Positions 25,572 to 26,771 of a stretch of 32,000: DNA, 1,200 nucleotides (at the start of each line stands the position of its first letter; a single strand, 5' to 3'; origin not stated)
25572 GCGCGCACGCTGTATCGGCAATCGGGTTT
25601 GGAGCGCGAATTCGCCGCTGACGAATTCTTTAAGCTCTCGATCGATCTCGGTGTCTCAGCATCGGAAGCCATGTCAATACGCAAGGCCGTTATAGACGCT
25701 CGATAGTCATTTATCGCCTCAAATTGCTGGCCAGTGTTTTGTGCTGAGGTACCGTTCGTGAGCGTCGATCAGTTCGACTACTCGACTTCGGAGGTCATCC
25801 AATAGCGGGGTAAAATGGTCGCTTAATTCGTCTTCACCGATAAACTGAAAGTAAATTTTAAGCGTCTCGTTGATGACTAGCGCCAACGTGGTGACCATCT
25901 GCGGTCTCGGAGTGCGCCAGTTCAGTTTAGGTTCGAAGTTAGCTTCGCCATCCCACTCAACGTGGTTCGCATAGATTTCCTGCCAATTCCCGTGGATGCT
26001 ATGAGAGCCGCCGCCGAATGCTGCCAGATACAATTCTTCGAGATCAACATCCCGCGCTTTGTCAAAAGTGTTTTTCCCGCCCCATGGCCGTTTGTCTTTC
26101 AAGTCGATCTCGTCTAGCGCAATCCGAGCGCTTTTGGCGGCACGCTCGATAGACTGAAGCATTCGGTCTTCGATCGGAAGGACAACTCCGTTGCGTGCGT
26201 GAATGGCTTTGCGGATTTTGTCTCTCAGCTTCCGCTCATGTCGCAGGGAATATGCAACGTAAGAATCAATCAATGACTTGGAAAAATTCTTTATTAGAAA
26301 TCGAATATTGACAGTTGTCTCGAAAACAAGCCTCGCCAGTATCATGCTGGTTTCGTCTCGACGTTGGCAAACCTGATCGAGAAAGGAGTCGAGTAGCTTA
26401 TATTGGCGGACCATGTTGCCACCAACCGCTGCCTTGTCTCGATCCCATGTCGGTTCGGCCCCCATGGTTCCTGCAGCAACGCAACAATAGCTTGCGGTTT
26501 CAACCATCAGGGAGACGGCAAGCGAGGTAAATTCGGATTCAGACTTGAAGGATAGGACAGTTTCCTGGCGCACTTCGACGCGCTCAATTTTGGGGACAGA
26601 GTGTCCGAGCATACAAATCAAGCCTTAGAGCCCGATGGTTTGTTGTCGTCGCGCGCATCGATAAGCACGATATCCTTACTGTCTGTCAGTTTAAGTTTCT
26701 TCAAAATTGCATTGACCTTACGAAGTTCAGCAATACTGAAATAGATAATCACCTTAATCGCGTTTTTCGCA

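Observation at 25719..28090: AT-rich two-gene operon in the satellite cargo slot: nuclease-like 490-aa protein coupled to a 300-aa all-alpha partner, a candidate uncharacterised anti-phage system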

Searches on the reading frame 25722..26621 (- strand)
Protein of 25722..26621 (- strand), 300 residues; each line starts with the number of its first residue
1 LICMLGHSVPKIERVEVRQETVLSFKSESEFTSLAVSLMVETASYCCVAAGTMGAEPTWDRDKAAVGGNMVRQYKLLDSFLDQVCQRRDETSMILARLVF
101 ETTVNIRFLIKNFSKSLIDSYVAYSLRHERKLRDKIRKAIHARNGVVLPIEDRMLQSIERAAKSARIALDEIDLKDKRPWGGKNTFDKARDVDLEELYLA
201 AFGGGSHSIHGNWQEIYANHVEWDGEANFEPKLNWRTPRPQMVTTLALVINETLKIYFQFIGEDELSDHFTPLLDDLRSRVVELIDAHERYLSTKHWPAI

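Call 3: search_protein_families(library=pfam, proteins=[window:25722-26621:-], max_evalue=1)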
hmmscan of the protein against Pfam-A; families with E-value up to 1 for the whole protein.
window:25722-26621:- (300 aa): 1 family
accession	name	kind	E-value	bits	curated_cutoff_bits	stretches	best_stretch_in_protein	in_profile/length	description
PF18928.5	DUF5677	-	2.4e-27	96.5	27.1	1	64-226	2-165/166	Family of unknown function (DUF5677)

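Call 4: search_protein_families(library=padloc, proteins=[window:25722-26621:-], max_evalue=1)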
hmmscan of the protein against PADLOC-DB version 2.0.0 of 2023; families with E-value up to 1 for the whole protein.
window:25722-26621:- (300 aa): 0 families

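Call 5: search_protein_families(library=ncbifam, proteins=[window:25722-26621:-], max_evalue=1)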
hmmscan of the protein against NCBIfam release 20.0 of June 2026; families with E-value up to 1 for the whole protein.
window:25722-26621:- (300 aa): 0 families

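Call 6: search_protein_families(library=phrogs, proteins=[window:25722-26621:-], max_evalue=1)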
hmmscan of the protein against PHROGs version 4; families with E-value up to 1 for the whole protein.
window:25722-26621:- (300 aa): 1 family
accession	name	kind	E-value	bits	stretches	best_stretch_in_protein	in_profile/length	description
phrog_33652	-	unknown function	0.25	12.9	1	231-288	54-110/125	-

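Call 20: find_homologous_proteins(query=window:25722-26621:-)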
Query window:25722-26621:- (300 aa): 112 proteins with E <= 0.001 among 1189 candidates.
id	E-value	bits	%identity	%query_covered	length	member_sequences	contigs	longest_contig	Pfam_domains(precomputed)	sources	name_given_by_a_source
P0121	3.4e-184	629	93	99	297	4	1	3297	PF18928.6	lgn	-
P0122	1.1e-148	512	73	99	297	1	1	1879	PF18928.6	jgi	jgi:hypothetical protein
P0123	2.7e-148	511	73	99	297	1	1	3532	PF18928.6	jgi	jgi:hypothetical protein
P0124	2.1e-145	502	74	99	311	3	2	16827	PF18928.6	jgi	jgi:hypothetical protein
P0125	4.2e-142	491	73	99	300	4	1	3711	PF18928.6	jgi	jgi:Family of unknown function (DUF5677)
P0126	2.9e-141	488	71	99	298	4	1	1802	PF18928.6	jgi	jgi:hypothetical protein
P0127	3.9e-138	478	69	99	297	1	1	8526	PF18928.6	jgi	jgi:hypothetical protein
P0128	7.6e-138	477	71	95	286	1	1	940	PF18928.6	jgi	jgi:hypothetical protein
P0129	6.7e-136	470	69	99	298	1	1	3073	PF18928.6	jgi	jgi:hypothetical protein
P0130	7.6e-135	467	67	99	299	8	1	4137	PF18928.6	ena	-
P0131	1.1e-134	466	67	100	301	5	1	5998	PF18928.6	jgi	jgi:hypothetical protein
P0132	3.8e-132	458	67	99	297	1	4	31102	PF18928.6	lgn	-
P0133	1.8e-129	449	66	99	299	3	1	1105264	PF18928.6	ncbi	ncbi:hypothetical protein ABIB90_000536 [Bradyrhizobium sp. JR4.1]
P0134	1.7e-126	440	66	99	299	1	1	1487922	PF18928.6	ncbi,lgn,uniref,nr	ncbi:DUF5677 domain-containing protein [Bradyrhizobium sp. CIR3A]|uniref:DUF5677 domain-containing p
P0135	1.1e-120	421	60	99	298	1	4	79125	PF18928.6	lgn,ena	-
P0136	4.4e-120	419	67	92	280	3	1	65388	PF18928.6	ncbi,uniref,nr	ncbi:DUF5677 domain-containing protein [Bradyrhizobium sp. Arg816]|uniref:DUF5677 domain-containing 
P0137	5.0e-115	402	59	97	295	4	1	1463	PF18928.6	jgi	jgi:hypothetical protein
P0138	6.4e-115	402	60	100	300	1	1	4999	PF18928.6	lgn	-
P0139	1.5e-114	400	59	99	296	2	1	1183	PF18928.6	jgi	jgi:hypothetical protein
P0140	2.0e-114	400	59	99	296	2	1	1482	PF18928.6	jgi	jgi:hypothetical protein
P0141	2.6e-114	400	60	98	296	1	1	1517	PF18928.6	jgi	jgi:Family of unknown function (DUF5677)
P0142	1.7e-113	397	62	98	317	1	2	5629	PF18928.6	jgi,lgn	jgi:hypothetical protein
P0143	2.5e-113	396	58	99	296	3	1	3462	PF18928.6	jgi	jgi:hypothetical protein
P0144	1.9e-112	394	59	99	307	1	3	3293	PF18928.6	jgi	jgi:hypothetical protein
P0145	6.2e-112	392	58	99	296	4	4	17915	PF18928.6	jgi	jgi:hypothetical protein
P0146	1.1e-109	384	58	99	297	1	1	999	PF18928.6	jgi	jgi:Family of unknown function (DUF5677)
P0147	1.8e-109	384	58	99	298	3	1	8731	PF18928.6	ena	-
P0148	2.6e-109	383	57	99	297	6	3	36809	PF18928.6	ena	-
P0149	1.6e-108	381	59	96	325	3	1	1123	PF18928.6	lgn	-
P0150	1.7e-108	381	57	99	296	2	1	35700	PF18928.6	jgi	jgi:Family of unknown function (DUF5677)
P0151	6.0e-107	375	57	98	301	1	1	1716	PF18928.6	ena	-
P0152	1.2e-106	374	58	98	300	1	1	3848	PF18928.6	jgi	jgi:hypothetical protein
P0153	1.6e-106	374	55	100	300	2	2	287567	PF18928.6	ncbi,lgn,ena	-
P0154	1.1e-105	371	57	99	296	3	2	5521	PF18928.6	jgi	jgi:hypothetical protein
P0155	2.8e-105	370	55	99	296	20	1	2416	PF18928.6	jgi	jgi:hypothetical protein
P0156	9.6e-105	368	53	100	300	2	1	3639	PF18928.6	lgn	-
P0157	1.6e-103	364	55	97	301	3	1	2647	PF18928.6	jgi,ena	jgi:hypothetical protein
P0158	8.5e-103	362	58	96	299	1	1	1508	PF18928.6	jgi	jgi:hypothetical protein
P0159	4.2e-101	356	56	99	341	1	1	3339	PF18928.6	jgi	jgi:hypothetical protein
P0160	4.1e-100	353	54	98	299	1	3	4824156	PF18928.6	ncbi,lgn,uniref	ncbi:DUF5677 domain-containing protein [Rhizobium sp. 768_B6_N1_8]|uniref:DUF5677 domain-containing 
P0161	9.3e-100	352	53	100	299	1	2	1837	PF18928.6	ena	-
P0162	6.3e-99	349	53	99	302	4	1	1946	PF18928.6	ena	-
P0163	1.1e-98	348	53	98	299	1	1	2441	PF18928.6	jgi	jgi:hypothetical protein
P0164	1.3e-98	348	59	87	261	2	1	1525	PF18928.6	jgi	jgi:hypothetical protein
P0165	4.8e-98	346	55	98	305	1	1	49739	PF18928.6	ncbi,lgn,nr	ncbi:MAG: DUF5677 domain-containing protein [Pseudomonadota bacterium]|nr:DUF5677 domain-containing 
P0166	1.3e-97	345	53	99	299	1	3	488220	PF18928.6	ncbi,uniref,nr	ncbi:hypothetical protein E0H35_12085 [Rhizobium leguminosarum bv. viciae]|uniref:DUF5677 domain-con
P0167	5.0e-96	340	66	78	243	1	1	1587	PF18928.6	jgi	jgi:Family of unknown function (DUF5677)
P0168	5.2e-96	340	54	96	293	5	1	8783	PF18928.6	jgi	jgi:hypothetical protein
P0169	1.5e-95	338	53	98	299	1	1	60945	PF18928.6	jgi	jgi:hypothetical protein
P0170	3.0e-94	334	54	96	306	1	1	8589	PF18928.6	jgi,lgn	jgi:hypothetical protein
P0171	3.2e-94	334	51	97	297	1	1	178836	PF18928.6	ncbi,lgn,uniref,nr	ncbi:DUF5677 domain-containing protein [Bosea psychrotolerans]|uniref:Uncharacterized protein n=1 Ta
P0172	4.1e-94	333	53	97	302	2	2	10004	PF18928.6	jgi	jgi:Family of unknown function (DUF5677)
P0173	8.6e-94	332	58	86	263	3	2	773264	PF18928.6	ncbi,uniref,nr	ncbi:hypothetical protein CU103_03965 [Phyllobacterium sophorae]|uniref:Uncharacterized protein n=2 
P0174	1.4e-92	328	76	65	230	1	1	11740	PF18928.6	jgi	jgi:hypothetical protein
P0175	3.5e-91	324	53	97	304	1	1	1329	PF18928.6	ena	-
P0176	8.4e-91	322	59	82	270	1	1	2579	PF18928.6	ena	-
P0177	9.6e-91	322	53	95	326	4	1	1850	PF18928.6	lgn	-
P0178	1.0e-90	322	74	65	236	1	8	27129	PF18928.6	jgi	jgi:hypothetical protein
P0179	2.0e-90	321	51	96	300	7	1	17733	PF18928.6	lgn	-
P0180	9.1e-89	316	53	97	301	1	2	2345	PF18928.6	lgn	-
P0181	7.3e-88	313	51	97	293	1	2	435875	PF18928.6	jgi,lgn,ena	-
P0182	1.2e-87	312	50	95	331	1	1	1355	PF18928.6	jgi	jgi:hypothetical protein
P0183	1.3e-87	312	52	95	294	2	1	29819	PF18928.6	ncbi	ncbi:MAG TPA: DUF5677 domain-containing protein [Rhizomicrobium sp.]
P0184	1.9e-87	311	52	97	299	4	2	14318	PF18928.6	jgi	jgi:hypothetical protein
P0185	2.1e-87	311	50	97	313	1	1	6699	PF18928.6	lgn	-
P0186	4.3e-87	310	52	97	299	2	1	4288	PF18928.6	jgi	jgi:hypothetical protein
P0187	1.2e-86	309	55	87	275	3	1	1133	PF18928.6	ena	-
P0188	6.6e-86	306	49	97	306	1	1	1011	PF18928.6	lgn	-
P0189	1.3e-85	305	53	97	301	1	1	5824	PF18928.6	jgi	jgi:hypothetical protein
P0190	1.9e-85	305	52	87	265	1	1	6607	PF18928.6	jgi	jgi:hypothetical protein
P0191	2.4e-85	305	49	97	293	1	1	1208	PF18928.6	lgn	-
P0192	8.4e-85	303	49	96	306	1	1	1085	PF18928.6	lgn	-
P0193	2.1e-84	301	47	95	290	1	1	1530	PF18928.6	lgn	-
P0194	5.2e-84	300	49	97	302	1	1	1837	PF18928.6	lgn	-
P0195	7.4e-84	300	48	97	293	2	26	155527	PF18928.6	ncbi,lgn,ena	-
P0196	3.8e-83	297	50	97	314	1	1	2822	PF18928.6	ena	-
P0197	6.6e-83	297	52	92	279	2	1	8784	PF18928.6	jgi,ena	-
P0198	2.9e-82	294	51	98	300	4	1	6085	PF18928.6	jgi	-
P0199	4.5e-82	294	47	98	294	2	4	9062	PF18928.6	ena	-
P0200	1.6e-81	292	62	68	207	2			PF18928.6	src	-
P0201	4.2e-81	291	49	96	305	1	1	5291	PF18928.6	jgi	jgi:hypothetical protein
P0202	2.3e-80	288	61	73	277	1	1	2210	PF18928.6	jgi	jgi:Family of unknown function (DUF5677)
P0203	1.1e-79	286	51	84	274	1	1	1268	PF18928.6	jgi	jgi:hypothetical protein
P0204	1.6e-79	285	53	83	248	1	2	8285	PF18928.6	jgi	jgi:hypothetical protein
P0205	2.8e-79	285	49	97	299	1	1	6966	PF18928.6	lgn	-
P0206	5.8e-79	284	71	61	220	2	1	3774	PF18928.6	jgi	jgi:hypothetical protein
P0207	6.9e-76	274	50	89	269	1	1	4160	PF18928.6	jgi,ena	jgi:hypothetical protein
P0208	1.7e-75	272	47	87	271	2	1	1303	PF18928.6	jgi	jgi:hypothetical protein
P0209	6.2e-75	270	46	98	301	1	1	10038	PF18928.6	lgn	-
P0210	5.5e-74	267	57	74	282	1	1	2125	PF18928.6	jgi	jgi:Family of unknown function (DUF5677)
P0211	2.0e-73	265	46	97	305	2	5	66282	PF18928.6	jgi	jgi:hypothetical protein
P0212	2.2e-72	262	44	96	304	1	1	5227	PF18928.6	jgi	jgi:Family of unknown function (DUF5677)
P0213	9.3e-72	260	45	98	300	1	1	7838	PF18928.6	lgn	-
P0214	6.1e-70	254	42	95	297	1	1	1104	PF18928.6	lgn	-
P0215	9.0e-68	247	54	69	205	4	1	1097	PF18928.6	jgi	jgi:hypothetical protein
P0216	8.7e-66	240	53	69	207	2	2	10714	PF18928.6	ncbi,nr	ncbi:MAG: DUF5677 domain-containing protein [Pseudomonadota bacterium]|nr:DUF5677 domain-containing 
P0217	1.1e-65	240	56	73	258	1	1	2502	PF18928.6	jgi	jgi:hypothetical protein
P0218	2.1e-64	236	55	63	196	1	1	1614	PF18928.6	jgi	jgi:uncharacterized protein DUF5677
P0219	2.4e-63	232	65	57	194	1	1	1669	PF18928.6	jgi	jgi:Family of unknown function (DUF5677)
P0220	1.9e-62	229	51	69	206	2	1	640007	PF18928.6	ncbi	-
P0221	2.2e-61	226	64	58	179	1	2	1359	PF18928.6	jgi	jgi:hypothetical protein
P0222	5.0e-59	218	57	58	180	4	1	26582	PF18928.6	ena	-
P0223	2.2e-54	203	60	55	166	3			PF18928.6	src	-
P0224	5.4e-54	202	64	53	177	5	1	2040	PF18928.6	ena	-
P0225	6.7e-51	192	67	48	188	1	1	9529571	PF18928.6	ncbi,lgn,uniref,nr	ncbi:hypothetical protein LRP30_24845 [Bradyrhizobium sp. C-145]|uniref:DUF5677 domain-containing pr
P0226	2.8e-47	180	61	47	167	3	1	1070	PF18928.6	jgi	jgi:hypothetical protein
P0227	2.8e-47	180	46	68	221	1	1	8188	PF18928.6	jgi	jgi:hypothetical protein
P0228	4.9e-44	169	45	62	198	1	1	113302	PF18928.6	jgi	jgi:hypothetical protein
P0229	1.1e-39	155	47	56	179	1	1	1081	PF18928.6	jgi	jgi:hypothetical protein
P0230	2.6e-34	137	56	39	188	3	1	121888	PF18928.6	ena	-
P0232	5.9e-29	119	32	80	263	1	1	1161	PF18928.6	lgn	-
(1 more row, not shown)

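Call 30: find_encoding_contigs(protein=P0134, flank=6000, max_places=2)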
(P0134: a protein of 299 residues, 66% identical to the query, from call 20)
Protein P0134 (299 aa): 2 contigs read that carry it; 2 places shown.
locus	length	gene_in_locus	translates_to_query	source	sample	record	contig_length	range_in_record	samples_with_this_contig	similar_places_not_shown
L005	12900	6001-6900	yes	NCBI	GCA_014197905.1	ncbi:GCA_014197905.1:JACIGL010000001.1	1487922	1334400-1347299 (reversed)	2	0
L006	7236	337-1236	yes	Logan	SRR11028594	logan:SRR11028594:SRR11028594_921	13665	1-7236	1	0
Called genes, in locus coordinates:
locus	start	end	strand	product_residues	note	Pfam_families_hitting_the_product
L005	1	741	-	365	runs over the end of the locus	PF00589:Phage_integrase (weak)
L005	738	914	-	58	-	-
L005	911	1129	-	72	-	PF05930:Phage_AlpA (weak)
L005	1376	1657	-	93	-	-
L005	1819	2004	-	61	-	-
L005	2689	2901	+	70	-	-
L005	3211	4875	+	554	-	PF00239:Resolvase, PF07508:Recombinase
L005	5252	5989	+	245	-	-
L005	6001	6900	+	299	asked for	PF18928:DUF5677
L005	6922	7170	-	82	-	-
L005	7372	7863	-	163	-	-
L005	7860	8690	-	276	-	-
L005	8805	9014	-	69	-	-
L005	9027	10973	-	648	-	PF10145:PhageMin_Tail (weak)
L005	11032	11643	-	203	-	PF13620:CarboxypepD_reg (faint)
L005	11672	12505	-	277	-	-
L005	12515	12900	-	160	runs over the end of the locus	PF05119:Terminase_4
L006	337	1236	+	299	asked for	PF18928:DUF5677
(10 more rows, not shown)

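Call 31: find_encoding_contigs(protein=P0160, flank=6000, max_places=2)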
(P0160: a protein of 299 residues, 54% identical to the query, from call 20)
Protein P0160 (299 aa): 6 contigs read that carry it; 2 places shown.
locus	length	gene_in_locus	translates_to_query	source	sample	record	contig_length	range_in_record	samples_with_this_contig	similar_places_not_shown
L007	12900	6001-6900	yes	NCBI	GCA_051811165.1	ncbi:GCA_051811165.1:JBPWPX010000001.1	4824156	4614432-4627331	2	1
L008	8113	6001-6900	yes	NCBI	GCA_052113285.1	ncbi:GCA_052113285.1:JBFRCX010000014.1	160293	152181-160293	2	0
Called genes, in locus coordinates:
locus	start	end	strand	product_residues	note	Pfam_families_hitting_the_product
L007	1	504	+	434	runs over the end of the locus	PF17767:NAPRTase_N, PF04095:NAPRTase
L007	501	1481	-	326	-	PF01904:DUF72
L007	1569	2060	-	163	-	-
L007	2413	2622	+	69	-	PF12728:HTH_17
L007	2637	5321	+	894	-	PF01807:Zn_ribbon_DnaG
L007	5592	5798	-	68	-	-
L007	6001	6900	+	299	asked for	PF18928:DUF5677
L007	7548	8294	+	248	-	-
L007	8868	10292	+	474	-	-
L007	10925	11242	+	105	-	-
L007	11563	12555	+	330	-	PF02608:Bmp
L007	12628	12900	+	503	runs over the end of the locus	PF00005:ABC_tran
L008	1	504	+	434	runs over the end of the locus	PF17767:NAPRTase_N, PF04095:NAPRTase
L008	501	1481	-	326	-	PF01904:DUF72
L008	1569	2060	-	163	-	-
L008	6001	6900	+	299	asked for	PF18928:DUF5677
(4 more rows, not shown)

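Call 39: find_encoding_contigs(protein=P0121, flank=6000, max_places=3)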
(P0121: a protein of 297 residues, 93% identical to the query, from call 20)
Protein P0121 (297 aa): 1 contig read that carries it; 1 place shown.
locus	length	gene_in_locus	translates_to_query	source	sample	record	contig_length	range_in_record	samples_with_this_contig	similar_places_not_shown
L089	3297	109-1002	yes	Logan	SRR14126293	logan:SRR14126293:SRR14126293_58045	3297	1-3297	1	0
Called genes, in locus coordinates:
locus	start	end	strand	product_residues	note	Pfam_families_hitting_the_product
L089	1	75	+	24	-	?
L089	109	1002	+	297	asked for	PF18928:DUF5677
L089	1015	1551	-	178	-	-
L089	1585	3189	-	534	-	PF03354:TerL_ATPase, PF20441:TerL_nuclease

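Call 40: find_encoding_contigs(protein=P0124, flank=6000, max_places=3)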
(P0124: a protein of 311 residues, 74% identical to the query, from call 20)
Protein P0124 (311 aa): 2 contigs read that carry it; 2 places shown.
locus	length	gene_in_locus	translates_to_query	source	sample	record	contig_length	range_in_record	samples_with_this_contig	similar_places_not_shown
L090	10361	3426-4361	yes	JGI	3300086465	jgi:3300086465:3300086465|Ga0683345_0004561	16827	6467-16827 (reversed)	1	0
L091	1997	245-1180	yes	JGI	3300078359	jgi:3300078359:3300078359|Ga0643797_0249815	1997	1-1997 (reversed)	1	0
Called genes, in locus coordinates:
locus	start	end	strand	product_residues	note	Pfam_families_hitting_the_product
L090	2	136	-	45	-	?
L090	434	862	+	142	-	-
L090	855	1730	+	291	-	PF08937:ThsB_TIR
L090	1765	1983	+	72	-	-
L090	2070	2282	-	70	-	-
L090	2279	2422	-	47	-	-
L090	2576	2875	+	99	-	PF13031:DUF3892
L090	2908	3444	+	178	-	-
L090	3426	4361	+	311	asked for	PF18928:DUF5677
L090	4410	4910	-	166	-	PF00717:Peptidase_S24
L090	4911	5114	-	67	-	-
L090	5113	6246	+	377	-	PF27345:Y4bG_N, PF08816:Ivy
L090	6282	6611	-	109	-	-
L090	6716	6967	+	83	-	-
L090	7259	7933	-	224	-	-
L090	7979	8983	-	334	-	PF22759:E217_GP41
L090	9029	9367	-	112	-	-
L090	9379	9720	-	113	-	-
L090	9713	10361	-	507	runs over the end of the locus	-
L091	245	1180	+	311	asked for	PF18928:DUF5677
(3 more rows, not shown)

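Call 41: find_encoding_contigs(protein=P0133, flank=6000, max_places=2)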
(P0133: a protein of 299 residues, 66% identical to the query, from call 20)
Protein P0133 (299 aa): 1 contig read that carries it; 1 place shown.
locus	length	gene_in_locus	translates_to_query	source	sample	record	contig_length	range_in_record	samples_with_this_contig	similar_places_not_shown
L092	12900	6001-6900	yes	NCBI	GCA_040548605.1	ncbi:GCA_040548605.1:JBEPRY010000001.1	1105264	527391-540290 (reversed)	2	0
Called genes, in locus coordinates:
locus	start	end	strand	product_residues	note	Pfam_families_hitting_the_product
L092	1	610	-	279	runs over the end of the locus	PF00165:HTH_AraC, PF12833:HTH_18, PF00165:HTH_AraC (weak)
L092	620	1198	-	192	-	PF01035:DNA_binding_1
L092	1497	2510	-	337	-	PF00589:Phage_integrase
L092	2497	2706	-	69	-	-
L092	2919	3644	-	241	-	-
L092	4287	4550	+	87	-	-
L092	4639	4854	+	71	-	-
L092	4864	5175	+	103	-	-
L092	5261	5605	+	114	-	-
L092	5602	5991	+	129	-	-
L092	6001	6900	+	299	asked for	PF18928:DUF5677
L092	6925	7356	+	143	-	-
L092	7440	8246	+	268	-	PF12686:DUF3800 (weak)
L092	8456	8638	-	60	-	-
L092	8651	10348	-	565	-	PF03354:TerL_ATPase (weak), PF20441:TerL_nuclease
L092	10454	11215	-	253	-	-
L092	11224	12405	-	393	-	PF21722:Gly_rich_2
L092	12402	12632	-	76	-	-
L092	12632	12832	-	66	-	PF00313:CSD, PF08206:OB_RNB (weak)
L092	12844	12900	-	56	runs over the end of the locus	-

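Call 54: search_solved_structures(query=A2, max_evalue=10, show_alignments=2)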
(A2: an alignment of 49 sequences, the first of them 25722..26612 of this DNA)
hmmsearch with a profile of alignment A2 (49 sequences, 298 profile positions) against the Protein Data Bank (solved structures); distinct sequences matched with E-value up to 10: 0.

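Call 59: predict_structure(alignment_id=A2)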
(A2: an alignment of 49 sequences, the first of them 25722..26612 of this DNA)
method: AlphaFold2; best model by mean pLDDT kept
length: 297 residues; sequences in the alignment: 49
mean_pLDDT: 93.6   pTM: 0.91
mean pLDDT of the five models: 93.6, 93.2, 93.0, 92.4, 92.0
residues with pLDDT >= 90: 255; 70-90: 30; 50-70: 11; < 50: 1
segments of 3 or more residues with pLDDT < 50: none
pLDDT, mean of each block of 10 residues (from residue 1): 71 94 95 99 96 93 98 98 95 97 99 97 97 98 98 98 96 94 96 88 67 90 94 94 98 97 95 99 95 80
secondary structure, 60 per line:
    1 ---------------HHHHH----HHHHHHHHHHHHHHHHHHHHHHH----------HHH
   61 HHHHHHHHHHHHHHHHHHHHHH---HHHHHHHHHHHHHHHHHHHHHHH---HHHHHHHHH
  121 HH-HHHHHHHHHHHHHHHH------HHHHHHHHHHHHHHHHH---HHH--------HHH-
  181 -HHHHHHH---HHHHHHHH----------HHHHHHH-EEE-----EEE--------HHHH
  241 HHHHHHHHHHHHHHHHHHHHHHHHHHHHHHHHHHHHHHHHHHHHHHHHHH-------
elements in order: H16-20 H25-47 H58-82 H86-108 H112-122 H124-139 H146-162 H182-188 H192-199 H210-216 E218-220 E226-228 H237-290
